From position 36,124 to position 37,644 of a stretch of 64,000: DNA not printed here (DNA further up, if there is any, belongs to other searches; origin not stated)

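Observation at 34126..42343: Box-like (benzoyl-CoA epoxidase-type) CoA-thioester catabolic cluster in an archaeon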

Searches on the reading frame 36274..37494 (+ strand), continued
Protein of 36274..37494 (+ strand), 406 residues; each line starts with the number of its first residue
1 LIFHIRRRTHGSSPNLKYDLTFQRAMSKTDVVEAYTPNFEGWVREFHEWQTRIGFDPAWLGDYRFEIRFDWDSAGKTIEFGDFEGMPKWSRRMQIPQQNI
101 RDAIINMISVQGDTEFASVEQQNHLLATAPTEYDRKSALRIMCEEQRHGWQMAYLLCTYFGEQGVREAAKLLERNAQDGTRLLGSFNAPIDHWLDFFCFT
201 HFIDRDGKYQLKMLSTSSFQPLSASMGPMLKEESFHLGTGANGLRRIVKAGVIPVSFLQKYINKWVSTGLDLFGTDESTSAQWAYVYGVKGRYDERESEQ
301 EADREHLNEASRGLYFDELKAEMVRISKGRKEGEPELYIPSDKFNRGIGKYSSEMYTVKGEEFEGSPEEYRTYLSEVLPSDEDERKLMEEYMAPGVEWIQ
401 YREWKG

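Call 56: find_encoding_contigs(protein=P0499, flank=9000, max_places=1)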
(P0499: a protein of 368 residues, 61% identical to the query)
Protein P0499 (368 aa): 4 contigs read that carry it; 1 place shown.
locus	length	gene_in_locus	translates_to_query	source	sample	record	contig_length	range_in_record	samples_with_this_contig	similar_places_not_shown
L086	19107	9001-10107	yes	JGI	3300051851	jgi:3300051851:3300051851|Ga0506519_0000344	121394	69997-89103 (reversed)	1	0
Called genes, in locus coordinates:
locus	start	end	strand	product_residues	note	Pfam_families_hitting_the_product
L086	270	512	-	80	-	PF04909:Amidohydro_2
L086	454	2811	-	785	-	PF02515:CoA_transf_3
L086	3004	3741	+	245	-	PF01738:DLH, PF00326:Peptidase_S9 (faint), PF08840:BAAT_C (faint)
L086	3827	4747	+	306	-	PF13379:NMT1_2, PF09084:NMT1, PF12974:Phosphonate-bd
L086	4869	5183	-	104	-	PF00903:Glyoxalase (weak)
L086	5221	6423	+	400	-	PF04055:Radical_SAM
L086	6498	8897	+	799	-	PF01590:GAF, PF13185:GAF_2, PF13492:GAF_3, PF05524:PEP-utilisers_N, PF00391:PEP-utilizers, PF02896:PEP-utilizers_C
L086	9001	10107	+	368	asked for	PF05138:PaaA_PaaC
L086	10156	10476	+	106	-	PF01257:2Fe-2S_thioredx (weak)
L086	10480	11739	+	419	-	PF01512:Complex1_51K, PF10531:SLBB, PF10589:NADH_4Fe-4S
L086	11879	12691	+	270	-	PF01522:Polysacc_deac_1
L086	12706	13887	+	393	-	PF12697:Abhydrolase_6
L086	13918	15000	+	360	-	PF01547:SBP_bac_1 (weak), PF13531:SBP_bac_11, PF13416:SBP_bac_8, PF13343:SBP_bac_6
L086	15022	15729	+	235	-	PF13343:SBP_bac_6 (faint)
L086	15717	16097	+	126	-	-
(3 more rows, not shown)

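Call 86: search_protein_families(library=pfam, proteins=[L056:7390-9264:+, L047:6918-8606:-, L047:5621-6907:-, L047:1373-4519:+, L056:5230-6018:-, L056:3797-5134:-, L056:6017-7360:+, L056:9297-9938:+], max_evalue=0.0001)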
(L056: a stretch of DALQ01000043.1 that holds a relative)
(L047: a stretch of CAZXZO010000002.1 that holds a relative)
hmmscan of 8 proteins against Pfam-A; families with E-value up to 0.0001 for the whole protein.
L056:7390-9264:+ (624 aa): 6 families
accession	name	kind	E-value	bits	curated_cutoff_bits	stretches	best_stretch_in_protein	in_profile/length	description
PF02786.22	CPSase_L_D2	-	1.4e-61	208.1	19.8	1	294-498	1-209/211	Carbamoyl-phosphate synthase L chain, ATP binding domain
PF00289.28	Biotin_carb_N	-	7.7e-38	129.8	25.5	1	181-289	2-110/110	Biotin carboxylase, N-terminal domain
PF02785.25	Biotin_carb_C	-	4.7e-33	114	32.4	1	512-618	1-108/108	Biotin carboxylase C-terminal domain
PF07478.18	Dala_Dala_lig_C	-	2.1e-11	44.2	24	1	320-467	25-174/204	D-ala D-ala ligase C-terminus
PF02222.28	ATP-grasp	-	2e-07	31.3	27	1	302-469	3-163/179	ATP-grasp domain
PF02655.19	ATP-grasp_3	-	5.2e-06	27.1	23.2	1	294-470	3-158/160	ATP-grasp domain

L047:6918-8606:- (562 aa): 0 families

L047:5621-6907:- (428 aa): 3 families
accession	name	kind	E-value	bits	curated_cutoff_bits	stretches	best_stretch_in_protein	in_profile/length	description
PF00108.29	Thiolase_N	-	2.1e-83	280.2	26.4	1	24-293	1-259/260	Thiolase, N-terminal domain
PF02803.24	Thiolase_C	-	3.1e-43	146.7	27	1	302-428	2-123/123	Thiolase, C-terminal domain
PF00109.32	ketoacyl-synt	-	8.9e-08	32.5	20.8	1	109-140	174-205/252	Beta-ketoacyl synthase, N-terminal domain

L047:1373-4519:+ (1048 aa): 0 families

L056:5230-6018:- (262 aa): 2 families
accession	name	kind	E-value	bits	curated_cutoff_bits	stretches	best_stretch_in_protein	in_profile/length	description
PF12706.13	Lactamase_B_2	-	4.1e-15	56.3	27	1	31-219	4-199/200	Beta-lactamase superfamily domain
PF00753.33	Lactamase_B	-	5.7e-08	33.4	22.7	1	31-166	19-150/196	Metallo-beta-lactamase superfamily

L056:3797-5134:- (445 aa): 7 families
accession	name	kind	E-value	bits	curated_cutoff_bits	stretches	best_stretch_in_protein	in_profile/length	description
PF09079.17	Cdc6_C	-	4.7e-26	91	25.1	1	329-417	2-91/96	CDC6, C terminal winged helix domain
PF22703.2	Cdc6_lid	-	1e-23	83.4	27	1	252-319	1-68/68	Cdc6 AAA+ ATPase-type lid domain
PF13191.12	AAA_16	-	7e-12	46.6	32.6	1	62-210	1-162/167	AAA ATPase domain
PF13401.12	AAA_22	-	2.5e-08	34.7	27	1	88-209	7-114/130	AAA domain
PF00004.35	AAA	-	7.5e-08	33.3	21.2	1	89-237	1-124/131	ATPase family associated with various cellular activities (AAA)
PF22606.2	Cdc6-ORC-like_ATPase_lid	-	9e-08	32.4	27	1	246-304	1-59/60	Cdc6/ORC-like, ATPase lid domain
PF01637.24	ATPase_2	-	3.1e-05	24.3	33.2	1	66-215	4-150/225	ATPase domain predominantly from Archaea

L056:6017-7360:+ (447 aa): 2 families
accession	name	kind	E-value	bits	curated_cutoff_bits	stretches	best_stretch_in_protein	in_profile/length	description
PF00667.26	FAD_binding_1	-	4e-26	92.4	32.3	1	45-269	4-222/222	FAD binding domain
PF00175.26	NAD_binding_1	-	6.4e-17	62.6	22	1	303-409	1-108/109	Oxidoreductase NAD-binding domain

L056:9297-9938:+ (213 aa): 1 family
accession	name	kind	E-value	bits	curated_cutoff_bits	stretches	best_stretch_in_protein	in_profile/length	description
PF04967.18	HTH_10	-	4.8e-15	55.5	23.1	1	151-202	1-52/53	HTH DNA binding domain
